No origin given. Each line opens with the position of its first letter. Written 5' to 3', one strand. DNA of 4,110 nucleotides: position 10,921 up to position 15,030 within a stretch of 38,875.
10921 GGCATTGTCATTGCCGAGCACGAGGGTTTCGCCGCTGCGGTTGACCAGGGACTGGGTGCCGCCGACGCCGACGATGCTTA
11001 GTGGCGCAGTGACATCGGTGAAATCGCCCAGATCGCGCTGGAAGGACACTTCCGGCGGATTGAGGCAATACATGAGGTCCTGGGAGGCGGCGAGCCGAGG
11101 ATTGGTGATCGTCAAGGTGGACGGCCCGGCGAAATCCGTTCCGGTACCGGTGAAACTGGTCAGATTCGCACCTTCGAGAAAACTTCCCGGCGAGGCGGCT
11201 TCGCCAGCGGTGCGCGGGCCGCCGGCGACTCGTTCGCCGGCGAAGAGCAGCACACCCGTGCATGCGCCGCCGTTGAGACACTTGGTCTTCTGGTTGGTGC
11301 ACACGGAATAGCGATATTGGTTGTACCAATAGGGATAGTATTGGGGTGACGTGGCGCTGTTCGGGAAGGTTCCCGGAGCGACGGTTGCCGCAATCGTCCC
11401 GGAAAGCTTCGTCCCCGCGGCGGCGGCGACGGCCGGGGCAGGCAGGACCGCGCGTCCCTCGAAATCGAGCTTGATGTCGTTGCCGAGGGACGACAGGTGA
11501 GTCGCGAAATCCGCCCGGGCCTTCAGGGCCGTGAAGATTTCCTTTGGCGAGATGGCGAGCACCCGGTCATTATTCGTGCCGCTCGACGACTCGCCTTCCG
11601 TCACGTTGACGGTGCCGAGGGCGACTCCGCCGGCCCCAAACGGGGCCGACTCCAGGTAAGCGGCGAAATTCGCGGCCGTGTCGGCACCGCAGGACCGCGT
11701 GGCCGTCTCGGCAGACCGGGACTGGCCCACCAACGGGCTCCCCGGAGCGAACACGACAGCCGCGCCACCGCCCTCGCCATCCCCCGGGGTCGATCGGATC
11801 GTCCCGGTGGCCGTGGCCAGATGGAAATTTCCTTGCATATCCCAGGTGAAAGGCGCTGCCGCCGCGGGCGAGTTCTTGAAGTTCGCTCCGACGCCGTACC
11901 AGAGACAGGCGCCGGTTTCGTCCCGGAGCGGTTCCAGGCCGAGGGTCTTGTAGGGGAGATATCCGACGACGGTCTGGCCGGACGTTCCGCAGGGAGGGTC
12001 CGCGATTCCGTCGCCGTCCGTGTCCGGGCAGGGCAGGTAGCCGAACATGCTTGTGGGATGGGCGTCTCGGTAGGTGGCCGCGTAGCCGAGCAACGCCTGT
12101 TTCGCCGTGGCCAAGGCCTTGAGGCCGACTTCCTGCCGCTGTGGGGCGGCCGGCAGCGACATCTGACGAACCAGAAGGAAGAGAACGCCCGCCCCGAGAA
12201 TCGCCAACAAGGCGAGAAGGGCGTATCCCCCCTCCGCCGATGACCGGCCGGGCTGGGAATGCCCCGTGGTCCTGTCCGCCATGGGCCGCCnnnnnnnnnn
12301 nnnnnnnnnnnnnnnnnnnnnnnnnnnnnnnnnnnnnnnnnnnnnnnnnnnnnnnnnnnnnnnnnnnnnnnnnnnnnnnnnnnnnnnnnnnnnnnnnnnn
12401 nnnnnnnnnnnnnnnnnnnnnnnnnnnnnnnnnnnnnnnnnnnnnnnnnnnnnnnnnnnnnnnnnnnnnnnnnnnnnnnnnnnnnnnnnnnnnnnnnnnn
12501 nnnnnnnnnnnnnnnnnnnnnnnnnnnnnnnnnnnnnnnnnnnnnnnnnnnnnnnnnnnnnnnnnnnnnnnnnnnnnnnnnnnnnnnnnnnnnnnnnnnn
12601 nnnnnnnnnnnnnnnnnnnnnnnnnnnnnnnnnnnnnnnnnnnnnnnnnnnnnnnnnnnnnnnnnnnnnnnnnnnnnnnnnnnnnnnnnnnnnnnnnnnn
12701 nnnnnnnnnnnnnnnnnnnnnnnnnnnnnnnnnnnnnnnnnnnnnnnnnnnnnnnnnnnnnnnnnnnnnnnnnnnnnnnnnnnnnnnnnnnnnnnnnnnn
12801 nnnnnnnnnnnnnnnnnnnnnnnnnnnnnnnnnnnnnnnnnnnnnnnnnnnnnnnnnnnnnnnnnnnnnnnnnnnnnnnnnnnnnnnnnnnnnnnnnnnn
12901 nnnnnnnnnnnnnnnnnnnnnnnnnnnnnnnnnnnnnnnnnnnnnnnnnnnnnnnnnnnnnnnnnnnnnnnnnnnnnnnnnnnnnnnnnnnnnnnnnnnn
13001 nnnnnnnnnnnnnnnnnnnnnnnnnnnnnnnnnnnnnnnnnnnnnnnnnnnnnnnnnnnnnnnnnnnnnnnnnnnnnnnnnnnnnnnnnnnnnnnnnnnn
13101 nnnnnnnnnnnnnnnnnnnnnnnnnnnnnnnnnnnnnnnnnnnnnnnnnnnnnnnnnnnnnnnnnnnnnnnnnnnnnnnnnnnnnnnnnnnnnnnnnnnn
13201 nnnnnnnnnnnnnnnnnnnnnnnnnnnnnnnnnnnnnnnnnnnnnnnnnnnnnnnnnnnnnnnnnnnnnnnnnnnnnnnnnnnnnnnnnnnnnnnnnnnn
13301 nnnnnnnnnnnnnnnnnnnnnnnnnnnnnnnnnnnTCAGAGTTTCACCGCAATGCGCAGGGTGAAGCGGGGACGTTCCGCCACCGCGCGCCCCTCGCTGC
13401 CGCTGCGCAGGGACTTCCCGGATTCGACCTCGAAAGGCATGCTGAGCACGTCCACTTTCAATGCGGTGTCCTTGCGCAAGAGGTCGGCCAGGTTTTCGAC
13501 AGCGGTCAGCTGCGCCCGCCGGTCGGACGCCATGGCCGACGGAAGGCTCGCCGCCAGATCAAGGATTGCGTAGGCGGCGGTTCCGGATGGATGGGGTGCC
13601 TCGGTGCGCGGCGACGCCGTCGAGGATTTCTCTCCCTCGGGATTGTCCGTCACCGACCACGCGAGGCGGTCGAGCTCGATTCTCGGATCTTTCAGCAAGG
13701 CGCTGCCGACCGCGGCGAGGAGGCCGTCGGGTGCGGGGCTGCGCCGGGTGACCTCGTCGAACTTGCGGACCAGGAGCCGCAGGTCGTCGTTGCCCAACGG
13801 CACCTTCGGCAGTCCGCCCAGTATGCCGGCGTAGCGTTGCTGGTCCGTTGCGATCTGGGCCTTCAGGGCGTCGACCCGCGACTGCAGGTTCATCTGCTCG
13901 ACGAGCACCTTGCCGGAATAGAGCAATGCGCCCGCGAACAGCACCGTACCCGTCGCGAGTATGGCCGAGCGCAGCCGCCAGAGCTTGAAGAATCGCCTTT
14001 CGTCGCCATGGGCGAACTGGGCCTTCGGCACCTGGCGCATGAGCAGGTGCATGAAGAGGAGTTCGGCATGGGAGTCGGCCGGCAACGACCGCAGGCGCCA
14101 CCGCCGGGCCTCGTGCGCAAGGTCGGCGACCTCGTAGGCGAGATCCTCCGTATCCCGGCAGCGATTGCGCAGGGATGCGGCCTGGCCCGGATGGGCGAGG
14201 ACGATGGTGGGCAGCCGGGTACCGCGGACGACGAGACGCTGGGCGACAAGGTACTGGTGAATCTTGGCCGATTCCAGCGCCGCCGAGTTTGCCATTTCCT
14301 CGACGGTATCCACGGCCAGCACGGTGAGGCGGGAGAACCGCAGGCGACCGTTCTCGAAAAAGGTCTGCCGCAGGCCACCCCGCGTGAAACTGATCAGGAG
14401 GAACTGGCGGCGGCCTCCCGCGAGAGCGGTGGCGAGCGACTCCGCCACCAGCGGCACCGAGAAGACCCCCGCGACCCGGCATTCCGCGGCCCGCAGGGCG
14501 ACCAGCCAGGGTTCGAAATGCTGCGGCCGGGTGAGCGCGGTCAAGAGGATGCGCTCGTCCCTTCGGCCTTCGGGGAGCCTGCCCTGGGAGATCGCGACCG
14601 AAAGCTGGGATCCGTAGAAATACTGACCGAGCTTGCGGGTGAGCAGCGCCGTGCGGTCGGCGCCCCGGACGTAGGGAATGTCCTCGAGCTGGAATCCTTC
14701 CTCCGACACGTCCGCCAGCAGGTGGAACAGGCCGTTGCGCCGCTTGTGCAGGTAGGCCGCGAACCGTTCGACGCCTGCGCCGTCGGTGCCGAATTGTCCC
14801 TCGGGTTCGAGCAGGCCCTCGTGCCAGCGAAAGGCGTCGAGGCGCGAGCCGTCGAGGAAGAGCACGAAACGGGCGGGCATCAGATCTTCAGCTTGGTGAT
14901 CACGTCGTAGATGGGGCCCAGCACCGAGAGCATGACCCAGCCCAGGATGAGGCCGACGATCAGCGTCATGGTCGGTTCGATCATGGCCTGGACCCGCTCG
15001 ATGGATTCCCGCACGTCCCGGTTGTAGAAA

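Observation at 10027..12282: Giant non-canonical pilin-like protein with a C-terminal L-type lectin-like domain (candidate sugar-binding tip adhesin)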

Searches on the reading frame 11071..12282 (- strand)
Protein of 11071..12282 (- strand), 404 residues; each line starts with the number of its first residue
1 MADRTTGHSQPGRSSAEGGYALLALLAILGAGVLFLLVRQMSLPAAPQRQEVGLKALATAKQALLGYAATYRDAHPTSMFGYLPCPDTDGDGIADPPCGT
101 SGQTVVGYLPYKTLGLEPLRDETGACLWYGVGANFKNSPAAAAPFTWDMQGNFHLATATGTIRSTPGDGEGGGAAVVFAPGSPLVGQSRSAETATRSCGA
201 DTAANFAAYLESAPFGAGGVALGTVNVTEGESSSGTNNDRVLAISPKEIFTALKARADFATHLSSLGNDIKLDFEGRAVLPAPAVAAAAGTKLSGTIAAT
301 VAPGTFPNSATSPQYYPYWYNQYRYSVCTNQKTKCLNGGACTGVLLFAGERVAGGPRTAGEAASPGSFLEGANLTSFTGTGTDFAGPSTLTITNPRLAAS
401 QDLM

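Call 36: predict_structure(alignment_id=A3)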
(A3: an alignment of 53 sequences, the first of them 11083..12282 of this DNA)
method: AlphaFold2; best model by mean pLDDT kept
length: 400 residues; sequences in the alignment: 53
mean_pLDDT: 88.1   pTM: 0.83
mean pLDDT of the five models: 88.1, 86.9, 86.7, 86.5, 86.1
residues with pLDDT >= 90: 245; 70-90: 124; 50-70: 16; < 50: 15
segments of 3 or more residues with pLDDT < 50: 4-16
pLDDT, mean of each block of 10 residues (from residue 1): 43 51 87 86 71 94 98 92 95 93 95 96 92 92 89 95 93 96 87 69 86 86 94 90 96 94 94 91 89 93 82 91 94 92 93 87 87 90 91 90
secondary structure, 60 per line:
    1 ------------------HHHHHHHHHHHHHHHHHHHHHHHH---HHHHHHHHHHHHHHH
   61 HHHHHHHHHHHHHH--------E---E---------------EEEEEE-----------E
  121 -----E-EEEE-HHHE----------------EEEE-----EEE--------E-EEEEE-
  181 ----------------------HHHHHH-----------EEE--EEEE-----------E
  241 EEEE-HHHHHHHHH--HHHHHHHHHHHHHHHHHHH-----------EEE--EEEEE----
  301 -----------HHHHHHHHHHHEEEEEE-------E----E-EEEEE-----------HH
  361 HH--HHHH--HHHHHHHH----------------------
elements in order: H19-42 H46-74 E103-108 E128-131 E153-156 E162-164 E175-179 H203-208 E220-222 E225-228 E240-244 H246-254 H257-275 E287-289 E292-296 H312-322 E323-328 E343-347 H359-362 H365-368 H371-378

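Call 38: fold_search(model_id=the predicted structure, library=pdb)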
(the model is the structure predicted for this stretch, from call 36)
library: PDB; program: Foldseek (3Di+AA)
matches with E <= 10: 35; with E <= 0.001: 0
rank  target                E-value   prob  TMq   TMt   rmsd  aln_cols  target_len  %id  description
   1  3e5u_D                2.7e+00  0.01  0.05  0.08  17.7       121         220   13  OCPA complexed CprK (C200S) (released 2008-09-30)
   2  4i8m                  5.0e+00  0.01  0.11  0.09  13.0       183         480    9  Crystal structure of rabbit Ryanodine receptor 1 (residues 1-536) disease mutant V219I (released 2013-02-20)
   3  7t65_A                5.0e+00  0.01  0.12  0.02  16.7       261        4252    9  Rabbit RyR1 disease mutant Y523S in complex with FKBP12.6 embedded in lipidic nanodisc in the open state (released 2022-07-20)
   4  4i0y                  5.0e+00  0.00  0.09  0.08  13.9       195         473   12  CRYSTAL STRUCTURE OF RABBIT RYANODINE RECEPTOR 1 (RESIDUES 1-536) DISEASE MUTANT C36R (released 2013-02-20)
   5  8qat_D                5.3e+00  0.02  0.10  0.15  13.9        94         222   15  Cryo-EM structure of Fts-Hook3-FHIP1B at 3.2 A resolution. (released 2024-09-04)
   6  6trq_B                5.3e+00  0.01  0.08  0.09  18.1       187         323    8  S.c. Scavenger Decapping Enzyme DcpS in complex with the capped RNA dinucleotide m7G-GU (released 2020-07-22)
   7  6khq_A                6.4e+00  0.01  0.09  0.09  14.8       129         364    6  bacterial cystathionine gamma-lyase MccB of Staphylococcus aureus with cofactor PLP (released 2020-03-25)
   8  5kqw_B                6.8e+00  0.02  0.07  0.07   8.9        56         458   14  Directed Evolution of Transaminases By Ancestral Reconstruction. Using Old Proteins for New Chemistries (released 2017-07-12)
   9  6w7x                  6.8e+00  0.01  0.08  0.08  12.0        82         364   15  Crystal structure of N-acetylornithine aminotransferase from Stenotrophomonas maltophilia K279a (released 2020-04-15)
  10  4i3n                  6.8e+00  0.01  0.10  0.09  13.3       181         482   10  Crystal structure of rabbit ryanodine receptor 1 (residues 1-536) disease mutant D61N (released 2013-02-20)
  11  9c1e_B                6.8e+00  0.00  0.10  0.02  13.8       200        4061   12  Mink RyR3 in closed conformation (released 2024-10-16)
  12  3lv2_B                7.3e+00  0.02  0.08  0.07   8.5        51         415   18  Crystal structure of Mycobacterium tuberculosis 7,8-diaminopelargonic acid synthase in complex with substrate analog s (released 2010-08-25)
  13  4wya_C                7.3e+00  0.01  0.06  0.06  16.3        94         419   11  Crystal structure of 7,8-diaminopelargonic acid synthase (BioA) from Mycobacterium tuberculosis, complexed with a frag (released 2015-07-15)
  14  5i3s_B                7.3e+00  0.01  0.07  0.09  16.8       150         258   13  Crystal structure of Staphylococcal IMPase-II (released 2016-10-05)
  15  8pel_F                7.3e+00  0.00  0.08  0.09  22.5       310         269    9  Structure of C. thermophilum RNA exosome core (released 2024-06-26)
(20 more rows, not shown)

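Call 44: find_homologous_proteins(query=A5, max_evalue=0.001)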
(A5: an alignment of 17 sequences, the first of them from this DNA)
Query A5 (17 sequences) (404 aa, profile of the alignment): 61 proteins with E <= 0.001 among 8000 candidates.
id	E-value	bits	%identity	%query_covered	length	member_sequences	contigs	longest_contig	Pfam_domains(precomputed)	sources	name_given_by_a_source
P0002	2.2e-151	523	63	100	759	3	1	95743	-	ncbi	-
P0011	3.6e-151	522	40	88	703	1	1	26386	-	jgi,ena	-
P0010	1.5e-149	517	37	97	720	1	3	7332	-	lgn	-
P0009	1.4e-148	514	39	92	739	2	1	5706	-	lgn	-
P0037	1.5e-145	504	38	92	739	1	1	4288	PF18815.7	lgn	-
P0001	4.2e-145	502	100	100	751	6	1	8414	-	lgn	-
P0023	2.7e-139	483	38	98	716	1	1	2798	-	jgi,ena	jgi:hypothetical protein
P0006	1.3e-137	477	37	89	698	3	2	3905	-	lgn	-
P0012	4.1e-137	476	40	88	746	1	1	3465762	-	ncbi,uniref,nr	ncbi:conserved protein of unknown function [Georgfuchsia toluolica]|uniref:Uncharacterized protein n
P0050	1.1e-136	474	35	88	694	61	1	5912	-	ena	-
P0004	1.6e-135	471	60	96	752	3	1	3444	-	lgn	-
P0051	4.6e-135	469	37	86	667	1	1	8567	-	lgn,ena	-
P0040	2.0e-132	460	38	86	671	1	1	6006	-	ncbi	-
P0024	8.8e-132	458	33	90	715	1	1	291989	PF00139.27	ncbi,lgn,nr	ncbi:MAG: hypothetical protein PHQ05_00490 [Sterolibacterium sp.]|nr:hypothetical protein [Steroliba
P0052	7.2e-131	455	36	89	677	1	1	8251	-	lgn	-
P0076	1.7e-97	345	41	75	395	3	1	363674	-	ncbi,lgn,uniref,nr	ncbi:hypothetical protein [Zoogloea sp. LCSB751]|uniref:hypothetical protein n=1 Tax=Zoogloea sp. LC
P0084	2.4e-85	305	30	81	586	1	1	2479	-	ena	-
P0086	4.1e-85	305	31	93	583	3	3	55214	-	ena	-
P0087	3.3e-72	262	31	86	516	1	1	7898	-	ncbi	-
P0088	1.9e-65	240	45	39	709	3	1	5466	-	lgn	-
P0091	1.9e-35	141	42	34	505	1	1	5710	-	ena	-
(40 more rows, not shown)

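Call 45: find_encoding_contigs(protein=P0076, flank=10000, max_places=1)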
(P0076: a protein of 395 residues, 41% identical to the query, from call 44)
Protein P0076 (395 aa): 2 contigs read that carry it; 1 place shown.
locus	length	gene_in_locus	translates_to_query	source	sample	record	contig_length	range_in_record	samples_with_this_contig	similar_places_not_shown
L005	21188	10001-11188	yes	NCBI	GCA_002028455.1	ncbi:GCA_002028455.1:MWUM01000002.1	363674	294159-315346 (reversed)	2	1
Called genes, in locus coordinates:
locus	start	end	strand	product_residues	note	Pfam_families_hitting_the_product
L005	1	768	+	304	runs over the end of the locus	-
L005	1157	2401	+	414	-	PF13289:SIR2_2 (weak)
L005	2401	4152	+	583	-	PF01935:DUF87, PF10412:TrwB_AAD_bind (faint)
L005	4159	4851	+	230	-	-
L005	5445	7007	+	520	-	PF00072:Response_reg, PF08447:PAS_3, PF07730:HisKA_3, PF02518:HATPase_c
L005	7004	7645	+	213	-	PF00072:Response_reg, PF00196:GerE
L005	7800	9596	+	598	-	PF00990:GGDEF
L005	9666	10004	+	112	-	-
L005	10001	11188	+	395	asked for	-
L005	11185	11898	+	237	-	PF07963:N_methyl (weak)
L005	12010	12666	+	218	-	PF07963:N_methyl (weak)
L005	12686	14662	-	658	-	PF00999:Na_H_Exchanger, PF02254:TrkA_N, PF02080:TrkA_C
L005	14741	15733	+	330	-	PF01380:SIS, PF00571:CBS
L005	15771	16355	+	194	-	PF06835:LptC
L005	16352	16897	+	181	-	PF03968:LptD_N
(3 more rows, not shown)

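Call 46: search_protein_families(library=pfam, proteins=[P0084, P0086, P0087, P0088, P0091, P0076], max_evalue=0.05)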
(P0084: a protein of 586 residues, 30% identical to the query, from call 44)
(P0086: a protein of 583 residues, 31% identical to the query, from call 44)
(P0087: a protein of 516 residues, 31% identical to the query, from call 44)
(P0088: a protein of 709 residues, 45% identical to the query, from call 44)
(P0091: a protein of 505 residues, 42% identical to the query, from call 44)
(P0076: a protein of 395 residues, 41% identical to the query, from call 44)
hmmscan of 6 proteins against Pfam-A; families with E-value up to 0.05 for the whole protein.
P0084 (586 aa): 0 families

P0086 (583 aa): 0 families

P0087 (516 aa): 0 families

P0088 (709 aa): 0 families

P0091 (505 aa): 1 family
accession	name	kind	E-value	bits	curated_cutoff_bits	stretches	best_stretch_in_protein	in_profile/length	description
PF24013.1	DUF7327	-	0.015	15.8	27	1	13-83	4-73/85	Family of unknown function (DUF7327)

P0076 (395 aa): 0 families

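Call 60: find_related_loci(query=A5, collection=genome_contigs, flank=4000)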
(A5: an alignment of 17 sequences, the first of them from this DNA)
Query A5 (404 aa) in genome_contigs; peptide patterns used: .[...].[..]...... (x = any residue, [..] = any of these).
132 stretches matched a pattern; 60 encode a relative of the query (tblastn E <= 1e-3); 60 distinct loci.
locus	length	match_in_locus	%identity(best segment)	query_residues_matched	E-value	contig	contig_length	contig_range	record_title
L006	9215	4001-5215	63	1-404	8e-161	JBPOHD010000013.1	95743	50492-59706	MAG: Pseudomonadota bacterium isolate MAG_183 c_000000103651, whole genome shotgun sequence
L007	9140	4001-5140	40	17-372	3e-70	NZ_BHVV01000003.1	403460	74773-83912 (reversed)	Sulfurisoma sediminicola strain BSN1 BSN1_3, whole genome shotgun sequence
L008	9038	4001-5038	42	56-404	9e-70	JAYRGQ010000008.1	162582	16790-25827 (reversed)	MAG: Rhodocyclaceae bacterium isolate SZ_szas22bin.2 NODE_84_length_162582_cov_13.8369, whole genome shotgun sequence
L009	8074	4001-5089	39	49-404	8e-70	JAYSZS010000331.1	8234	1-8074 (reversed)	MAG: Propionivibrio sp. isolate GFS_13682 GFS_13682_330, whole genome shotgun sequence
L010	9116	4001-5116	37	6-381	9e-64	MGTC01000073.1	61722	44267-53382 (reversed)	MAG: Deltaproteobacteria bacterium RIFOXYD12_FULL_55_16 rifoxyd3_full_scaffold_687, whole genome shotgun sequence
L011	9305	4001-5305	38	1-404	2e-63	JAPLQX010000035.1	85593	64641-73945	MAG: Rhodocyclales bacterium isolate LacPavin_0818_WC45_MAG_63_30 LacPavin_0818_WC45_scaffold_1255238, whole genome shot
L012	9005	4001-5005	39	55-387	1e-62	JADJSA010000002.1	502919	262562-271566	MAG: Candidatus Methylophosphatis haderslevensis isolate Hade_18-Q3-R52-61_BATAC.316 tig00002905-10-5026860, whole genom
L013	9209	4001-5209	38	17-389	3e-62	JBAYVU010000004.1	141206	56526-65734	MAG: Sterolibacterium sp. isolate SO_2016_LW3_67 scaffold00168_LW162_2016, whole genome shotgun sequence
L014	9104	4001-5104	40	8-378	5e-62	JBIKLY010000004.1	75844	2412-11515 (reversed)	MAG: Rhodocyclaceae bacterium isolate ME2014-08-28_3300035662_group5_bin33 Rohwer_bin2357_scaffold_122_c1, whole genome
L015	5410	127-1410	34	12-392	1e-60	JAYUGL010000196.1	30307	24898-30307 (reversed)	MAG: Sterolibacteriaceae bacterium isolate GFS_8094 GFS_8094_195, whole genome shotgun sequence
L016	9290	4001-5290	33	13-389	3e-59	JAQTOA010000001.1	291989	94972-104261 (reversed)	MAG: Sterolibacterium sp. isolate STA_77 NODE_64_length_291989_cov_10.671238_Sandtown_A, whole genome shotgun sequence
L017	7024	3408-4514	38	11-378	1e-58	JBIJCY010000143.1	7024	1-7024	MAG: Rhodocyclaceae bacterium isolate ME2006-08-22D15_3300044611_group2_bin128 Rohwer_bin2355_scaffold_17388_c1, whole g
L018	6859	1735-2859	36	1-382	2e-58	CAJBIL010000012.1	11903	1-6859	MAG: uncultured beta proteobacterium isolate Loc090519-8-7m_bin-0877 genome assembly, contig: bin-0877:012/574, whole ge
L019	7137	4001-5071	40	35-404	2e-57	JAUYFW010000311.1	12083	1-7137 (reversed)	MAG: Sulfurimicrobium sp. isolate C21_metabat.bin.40 C21_k141_427580, whole genome shotgun sequence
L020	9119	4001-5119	36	8-386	3e-57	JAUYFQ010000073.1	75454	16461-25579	MAG: Sulfuricellaceae bacterium isolate C21_metabat.bin.21_sub C21_k141_353144, whole genome shotgun sequence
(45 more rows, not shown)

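Call 62: search_protein_representatives(alignment_id=A5)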
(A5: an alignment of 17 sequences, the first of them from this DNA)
Query: 17 sequences, 404 profile positions. Proteins with E-value up to 0.001 (for the whole library): 4401; up to 1e-10: 2936; up to 1e-30: 1470. The best 150 are listed.
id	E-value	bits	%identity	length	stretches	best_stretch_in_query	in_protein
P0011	1.1e-151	522.0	-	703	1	3-403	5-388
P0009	4.3e-149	513.5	-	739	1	1-404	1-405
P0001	1.4e-145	502.0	-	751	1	4-404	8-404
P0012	1.3e-137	475.7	-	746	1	4-395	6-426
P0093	1.0e-136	472.8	-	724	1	3-404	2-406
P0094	1.4e-136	472.4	-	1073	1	8-399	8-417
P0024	2.8e-132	458.2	-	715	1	21-401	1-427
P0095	1.4e-131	455.8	-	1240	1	1-400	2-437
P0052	2.3e-131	455.2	-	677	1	8-396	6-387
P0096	2.4e-131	455.1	-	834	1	6-396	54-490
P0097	3.0e-130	451.5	-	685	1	8-394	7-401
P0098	3.4e-130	451.3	-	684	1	7-402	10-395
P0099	1.6e-129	449.1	-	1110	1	3-403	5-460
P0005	2.1e-129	448.7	-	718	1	3-404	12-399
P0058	6.6e-129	447.1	-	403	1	4-403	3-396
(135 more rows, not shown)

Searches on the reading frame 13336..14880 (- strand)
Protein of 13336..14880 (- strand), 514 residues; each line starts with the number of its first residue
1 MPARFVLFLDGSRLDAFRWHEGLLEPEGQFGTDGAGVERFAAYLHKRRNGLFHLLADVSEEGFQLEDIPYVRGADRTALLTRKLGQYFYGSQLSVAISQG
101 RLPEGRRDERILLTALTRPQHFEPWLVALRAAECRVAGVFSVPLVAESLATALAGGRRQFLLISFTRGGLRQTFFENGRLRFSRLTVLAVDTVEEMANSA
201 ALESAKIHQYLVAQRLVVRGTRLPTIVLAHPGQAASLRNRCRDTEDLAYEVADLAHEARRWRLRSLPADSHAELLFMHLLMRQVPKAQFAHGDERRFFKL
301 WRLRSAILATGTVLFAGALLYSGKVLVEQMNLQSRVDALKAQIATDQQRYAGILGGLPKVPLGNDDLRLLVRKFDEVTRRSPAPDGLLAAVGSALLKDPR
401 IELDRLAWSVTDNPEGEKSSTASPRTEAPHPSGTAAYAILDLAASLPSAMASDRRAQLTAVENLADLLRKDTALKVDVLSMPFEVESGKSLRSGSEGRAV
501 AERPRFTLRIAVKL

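Call 3: search_protein_families(library=pfam, proteins=[window:13336-14880:-], max_evalue=0.01)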
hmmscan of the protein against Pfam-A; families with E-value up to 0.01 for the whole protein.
window:13336-14880:- (514 aa): 0 families

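Call 4: search_protein_families(library=ncbifam, proteins=[window:13336-14880:-], max_evalue=0.01)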
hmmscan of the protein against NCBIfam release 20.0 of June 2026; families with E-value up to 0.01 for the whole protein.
window:13336-14880:- (514 aa): 0 families

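Call 75: search_solved_structures(query=window:13336-14880:-, max_evalue=1)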
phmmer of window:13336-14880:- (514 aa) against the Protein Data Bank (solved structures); distinct sequences matched with E-value up to 1: 0.
